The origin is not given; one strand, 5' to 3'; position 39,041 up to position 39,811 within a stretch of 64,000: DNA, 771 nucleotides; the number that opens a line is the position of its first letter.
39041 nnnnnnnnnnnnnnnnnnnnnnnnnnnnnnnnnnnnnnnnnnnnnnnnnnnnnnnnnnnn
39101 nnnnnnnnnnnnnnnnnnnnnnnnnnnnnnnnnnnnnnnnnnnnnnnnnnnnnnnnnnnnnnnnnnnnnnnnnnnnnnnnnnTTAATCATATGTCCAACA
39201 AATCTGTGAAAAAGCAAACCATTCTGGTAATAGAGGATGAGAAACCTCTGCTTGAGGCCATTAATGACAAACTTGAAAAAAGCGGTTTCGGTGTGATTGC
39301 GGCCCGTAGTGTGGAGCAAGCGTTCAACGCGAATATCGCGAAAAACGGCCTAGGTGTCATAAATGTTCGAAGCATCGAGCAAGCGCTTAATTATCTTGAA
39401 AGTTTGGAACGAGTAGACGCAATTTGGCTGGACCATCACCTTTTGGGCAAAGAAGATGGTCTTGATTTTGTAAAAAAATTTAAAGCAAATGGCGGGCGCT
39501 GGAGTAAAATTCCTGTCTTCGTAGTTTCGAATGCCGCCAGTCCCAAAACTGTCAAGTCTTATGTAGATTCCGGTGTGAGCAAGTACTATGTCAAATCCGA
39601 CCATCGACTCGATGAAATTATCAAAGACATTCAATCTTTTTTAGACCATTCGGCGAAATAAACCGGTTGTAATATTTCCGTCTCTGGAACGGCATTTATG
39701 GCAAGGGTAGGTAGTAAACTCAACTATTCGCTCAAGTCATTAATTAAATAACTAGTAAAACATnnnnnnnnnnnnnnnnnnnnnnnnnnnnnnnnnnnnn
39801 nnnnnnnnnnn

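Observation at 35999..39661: ECF sigma divergent from a REC-HK-REC operon with no anti-sigma factor or output domain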

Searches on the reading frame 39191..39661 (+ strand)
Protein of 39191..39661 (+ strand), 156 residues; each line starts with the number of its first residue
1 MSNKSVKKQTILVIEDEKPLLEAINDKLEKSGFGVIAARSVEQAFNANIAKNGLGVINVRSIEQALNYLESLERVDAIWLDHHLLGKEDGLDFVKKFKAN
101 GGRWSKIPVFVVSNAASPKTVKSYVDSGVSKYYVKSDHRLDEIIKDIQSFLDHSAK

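Call 3: search_protein_families(library=pfam, proteins=[window:39191-39661:+], max_evalue=0.01)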
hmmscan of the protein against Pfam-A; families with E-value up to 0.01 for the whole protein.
window:39191-39661:+ (156 aa): 4 families
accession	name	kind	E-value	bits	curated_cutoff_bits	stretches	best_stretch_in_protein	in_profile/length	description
PF00072.30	Response_reg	-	1.7e-11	44.7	30.2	1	43-137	12-101/111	Response regulator receiver domain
PF20274.4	cREC_REC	-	3.8e-07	31.1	27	1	55-113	14-73/88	Cyclic-phosphate processing Receiver domain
PF03709.21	OKR_DC_1_N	-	3.5e-06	27.7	29.3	1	46-149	10-106/111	Orn/Lys/Arg decarboxylase, N-terminal domain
PF23198.2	PDE8A_N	-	0.0097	16.3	29.6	0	45-138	26-120/147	PDE8A-like, N-terminal domain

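Call 4: search_protein_families(library=ncbifam, proteins=[window:39191-39661:+], max_evalue=0.01)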
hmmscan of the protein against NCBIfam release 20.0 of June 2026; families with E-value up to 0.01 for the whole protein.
window:39191-39661:+ (156 aa): 27 families (the best 25 are shown)
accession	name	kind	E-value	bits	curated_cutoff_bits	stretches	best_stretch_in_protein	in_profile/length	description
TIGR02154.1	PhoB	equivalog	8.4e-09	35.1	296.2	2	8-46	2-40/226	phosphate regulon transcriptional regulator PhoB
NF053854.1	RespRegPhoBBctds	equivalog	3.5e-07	29.8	270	1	11-56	1-46/225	two-component system response regulator PhoB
NF040534.1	resp_reg_YycF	equivalog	7.1e-06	25.4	340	1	10-45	2-37/231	response regulator YycF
NF045717.1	DVU0259_DivK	exception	1.2e-05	25.5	160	0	50-121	23-91/117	DVU0259 family response regulator domain-containing protein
NF041832.1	near_NosP_CTERM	subfamily_domain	1.6e-05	24.1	400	0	52-121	274-342/370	NahK/ErcS family hybrid sensor histidine kinase/response regulator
NF007820.0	PRK10529.1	equivalog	2.6e-05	23.7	325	1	47-135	19-101/225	two-component system response regulator KdpE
NF041866.1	EpsW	equivalog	2.7e-05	23.8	200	1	56-154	33-128/131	exopolysaccharide biosynthesis response regulator EpsW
NF008199.0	PRK10955.1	equivalog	3e-05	24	341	0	10-46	3-39/232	envelope stress response regulator transcription factor CpxR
NF007546.0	PRK10161.1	equivalog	3.8e-05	23.4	471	0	11-47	5-41/229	phosphate response regulator transcription factor PhoB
TIGR02956.1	TMAO_torS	equivalog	5.5e-05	21.4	676.5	0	49-135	721-805/967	TMAO reductase system sensor histidine kinase/response regulator TorS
NF007750.0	PRK10430.1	equivalog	7.4e-05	22.4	262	1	59-136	33-107/239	two-component system response regulator DcuR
NF007901.0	PRK10610.1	equivalog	0.00022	21.4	189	1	47-136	22-110/129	chemotaxis response regulator CheY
NF045914.1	RespRegNblR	equivalog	0.00022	20.9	300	0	37-153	14-124/228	response regulator transcription factor NblR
NF033791.1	ActR_PrrA_rreg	equivalog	0.00025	21.1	250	1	9-60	2-54/173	ActR/PrrA/RegA family redox response regulator transcription factor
NF045505.1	RR_RssB_Pseudo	equivalog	0.00028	20.1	700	0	45-152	21-123/394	two-component system response regulator RssB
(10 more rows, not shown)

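Call 40: search_solved_structures(query=window:39191-39661:+, max_evalue=0.001)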
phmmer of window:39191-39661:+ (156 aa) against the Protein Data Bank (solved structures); distinct sequences matched with E-value up to 0.001: 4.
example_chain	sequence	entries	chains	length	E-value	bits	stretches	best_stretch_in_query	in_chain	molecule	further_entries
1udr_A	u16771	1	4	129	0.00018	24.8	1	48-136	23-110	CHEY PROTEIN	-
3fgz_A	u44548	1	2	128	0.00052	23.3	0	44-136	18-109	Chemotaxis protein cheY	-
3f7n_A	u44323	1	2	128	0.00053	23.3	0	44-136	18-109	Chemotaxis protein cheY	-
1jbe_A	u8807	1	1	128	0.00071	22.9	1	48-136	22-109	Chemotaxis protein CheY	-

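Call 43: find_related_loci(query=window:39191-39661:+, collection=metagenome_contigs, flank=7000)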
Query window:39191-39661:+ (156 aa) in metagenome_contigs; peptide patterns used: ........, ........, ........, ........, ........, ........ (x = any residue, [..] = any of these).
558 stretches matched a pattern; 47 encode a relative of the query (tblastn E <= 1e-3); 47 distinct loci.
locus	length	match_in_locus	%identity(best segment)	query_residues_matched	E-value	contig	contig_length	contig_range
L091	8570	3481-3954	82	1-156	2e-84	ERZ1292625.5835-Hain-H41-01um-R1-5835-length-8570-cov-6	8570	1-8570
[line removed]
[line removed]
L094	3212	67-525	83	1-154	3e-82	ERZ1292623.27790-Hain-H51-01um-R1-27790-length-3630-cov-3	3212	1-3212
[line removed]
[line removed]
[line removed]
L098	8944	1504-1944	80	10-156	5e-78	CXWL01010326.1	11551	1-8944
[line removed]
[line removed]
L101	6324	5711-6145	77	7-151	2e-76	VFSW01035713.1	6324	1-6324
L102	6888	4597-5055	75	1-153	2e-76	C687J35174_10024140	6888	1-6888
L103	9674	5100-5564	73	1-155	1e-76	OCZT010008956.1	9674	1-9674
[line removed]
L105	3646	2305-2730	83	11-152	8e-77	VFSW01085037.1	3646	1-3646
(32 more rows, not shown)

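Call 51: find_homologous_proteins(query=window:39191-39661:+, max_evalue=0.00001)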
Query window:39191-39661:+ (156 aa): 633 proteins with E <= 0.00001 among 660 candidates; the best 120 are listed.
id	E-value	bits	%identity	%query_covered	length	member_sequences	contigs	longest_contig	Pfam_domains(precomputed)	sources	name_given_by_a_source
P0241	2.0e-94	331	100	100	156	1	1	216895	PF20274.5,PF03709.22,PF00072.31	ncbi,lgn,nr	ncbi:MAG: response regulator [bacterium]|nr:response regulator [bacterium]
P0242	1.2e-77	277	82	100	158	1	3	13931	PF20274.5,PF00072.31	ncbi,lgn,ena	-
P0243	1.3e-77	277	81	100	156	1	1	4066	PF20274.5,PF03709.22,PF00072.31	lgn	-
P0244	1.6e-77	276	82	98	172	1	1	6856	PF20274.5,PF00072.31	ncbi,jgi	jgi:DNA-binding response OmpR family regulator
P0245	1.8e-77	276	83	96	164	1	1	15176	PF20274.5,PF03709.22,PF00072.31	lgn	-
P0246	4.4e-77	275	81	100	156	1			PF20274.5,PF03709.22,PF00072.31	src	-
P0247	1.1e-76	274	83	98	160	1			PF20274.5,PF00072.31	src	-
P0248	1.3e-76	273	81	99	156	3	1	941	PF20274.5,PF03709.22,PF00072.31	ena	-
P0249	1.4e-76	273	80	98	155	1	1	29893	PF20274.5,PF03709.22,PF00072.31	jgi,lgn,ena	-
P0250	1.6e-76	273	87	93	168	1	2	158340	PF20274.5,PF03709.22,PF00072.31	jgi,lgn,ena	jgi:DNA-binding response OmpR family regulator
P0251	2.2e-76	273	86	93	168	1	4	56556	PF20274.5,PF00072.31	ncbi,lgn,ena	-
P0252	2.2e-76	273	80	100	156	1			PF20274.5,PF03709.22,PF00072.31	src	-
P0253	2.3e-76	273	80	100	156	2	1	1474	PF20274.5,PF03709.22,PF00072.31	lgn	-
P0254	3.4e-76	272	81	96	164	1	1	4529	PF20274.5,PF03709.22,PF00072.31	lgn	-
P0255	6.1e-76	271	82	98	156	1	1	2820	PF20274.5,PF03709.22,PF00072.31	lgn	-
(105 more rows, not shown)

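Call 56: find_encoding_contigs(protein=P0241, flank=10000, max_places=2)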
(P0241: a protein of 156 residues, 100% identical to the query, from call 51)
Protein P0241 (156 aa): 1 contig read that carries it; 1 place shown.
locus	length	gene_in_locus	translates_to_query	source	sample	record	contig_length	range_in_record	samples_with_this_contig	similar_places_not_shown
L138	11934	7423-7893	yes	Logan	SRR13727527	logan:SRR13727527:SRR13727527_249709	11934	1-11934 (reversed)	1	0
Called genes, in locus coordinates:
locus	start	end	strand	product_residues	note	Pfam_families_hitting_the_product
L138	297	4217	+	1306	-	PF00932:LTD, PF05048:NosD (faint), PF13229:Beta_helix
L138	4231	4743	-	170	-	PF04545:Sigma70_r4 (faint), PF04542:Sigma70_r2 (weak), PF08281:Sigma70_r4_2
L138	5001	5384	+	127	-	PF00072:Response_reg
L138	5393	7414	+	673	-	PF00989:PAS (weak), PF08448:PAS_4, PF13426:PAS_9, PF00512:HisKA, PF02518:HATPase_c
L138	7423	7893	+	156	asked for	PF20274:cREC_REC (weak), PF03709:OKR_DC_1_N (faint), PF00072:Response_reg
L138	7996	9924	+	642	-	PF11999:Ice_binding, PF13229:Beta_helix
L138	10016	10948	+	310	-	PF00188:CAP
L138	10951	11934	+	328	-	?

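Call 60: predict_structure(alignment_id=A1)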
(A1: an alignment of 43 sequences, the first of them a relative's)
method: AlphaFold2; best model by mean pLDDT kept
length: 156 residues; sequences in the alignment: 43
mean_pLDDT: 85.8   pTM: 0.82
mean pLDDT of the five models: 85.8, 83.3, 79.2, 78.8, 74.3
residues with pLDDT >= 90: 90; 70-90: 45; 50-70: 11; < 50: 10
segments of 3 or more residues with pLDDT < 50: 1-5, 49-52
pLDDT, mean of each block of 10 residues (from residue 1): 60 94 95 93 71 63 82 93 91 94 93 88 95 90 93 72
secondary structure, 60 per line:
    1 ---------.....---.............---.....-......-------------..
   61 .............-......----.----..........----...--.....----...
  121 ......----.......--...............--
elements in order: E10-14 H18-30 E34-38 H41-45 H59-73 E75-80 H90-99 E109-113 H118-126 E131-134 H140-154

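Call 63: fold_search(model_id=the predicted structure, library=pdb)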
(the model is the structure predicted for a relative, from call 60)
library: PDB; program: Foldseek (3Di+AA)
matches with E <= 10: 1819; with E <= 0.001: 481
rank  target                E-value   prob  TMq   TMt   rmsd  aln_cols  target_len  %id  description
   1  9dvt_R                1.2e-08  1.00  0.66  0.45   3.5       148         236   21  Cryo-EM structure of RpaA bound to PkaiBC DNA and the CTD of the alpha subunit of RNAP from the cyanobacterium Synecho (released 2025-10-15)
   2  8svz_B                1.3e-08  1.00  0.66  0.85   3.5       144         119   21  Structure of the Francisella response regulator KdpE receiver domain (released 2024-06-12)
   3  1i3c_B                1.9e-08  1.00  0.63  0.70   4.8       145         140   23  RESPONSE REGULATOR FOR CYANOBACTERIAL PHYTOCHROME, RCP1 (released 2002-03-06)
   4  9of3_A                2.2e-08  1.00  0.66  0.84   3.4       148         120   21  Structure of the Acinetobacter baumannii Response Regulator PmrA Receiver Domain D10N mutation (released 2025-11-26)
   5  8fk2_A                2.5e-08  1.00  0.68  0.86   3.8       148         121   24  The N-terminal VicR from Streptococcus mutans (released 2023-10-25)
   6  9dvt_S                2.8e-08  1.00  0.66  0.45   4.7       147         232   20  Cryo-EM structure of RpaA bound to PkaiBC DNA and the CTD of the alpha subunit of RNAP from the cyanobacterium Synecho (released 2025-10-15)
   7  1zes_A                3.0e-08  1.00  0.67  0.85   4.8       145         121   23  BeF3- activated PhoB receiver domain (released 2005-09-20)
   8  6ifh                  3.2e-08  1.00  0.65  0.84   3.6       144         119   18  Unphosphorylated Spo0F from Paenisporosarcina sp. TG-14 (released 2019-01-16)
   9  8svz_A                3.9e-08  1.00  0.66  0.84   3.5       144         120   21  Structure of the Francisella response regulator KdpE receiver domain (released 2024-06-12)
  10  7e90_B                4.2e-08  1.00  0.64  0.85   2.9       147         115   20  Crystal structure of the receiver domain (D51E) of the response regulator VbrR from Vibrio parahaemolyticus (released 2021-04-28)
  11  1k66_A                4.2e-08  1.00  0.63  0.65   4.5       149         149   21  Crystal Structure of the Cyanobacterial Phytochrome Response Regulator, RcpB (released 2003-12-16)
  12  1zes_C                4.5e-08  1.00  0.69  0.89   3.5       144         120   24  BeF3- activated PhoB receiver domain (released 2005-09-20)
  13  9of4_C                4.5e-08  1.00  0.67  0.84   3.3       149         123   21  Structure of the Acinetobacter baumannii Response Regulator PmrA Receiver Domain M12I Mutation (released 2025-11-26)
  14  2qxy_A                4.8e-08  1.00  0.60  0.77   4.6       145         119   21  Crystal structure of a response regulator from Thermotoga maritima (released 2007-08-28)
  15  3w9s_A                5.1e-08  1.00  0.65  0.86   3.5       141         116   24  Crystal Structure Analysis of the N-terminal Receiver domain of Response Regulator PmrA (released 2013-07-24)
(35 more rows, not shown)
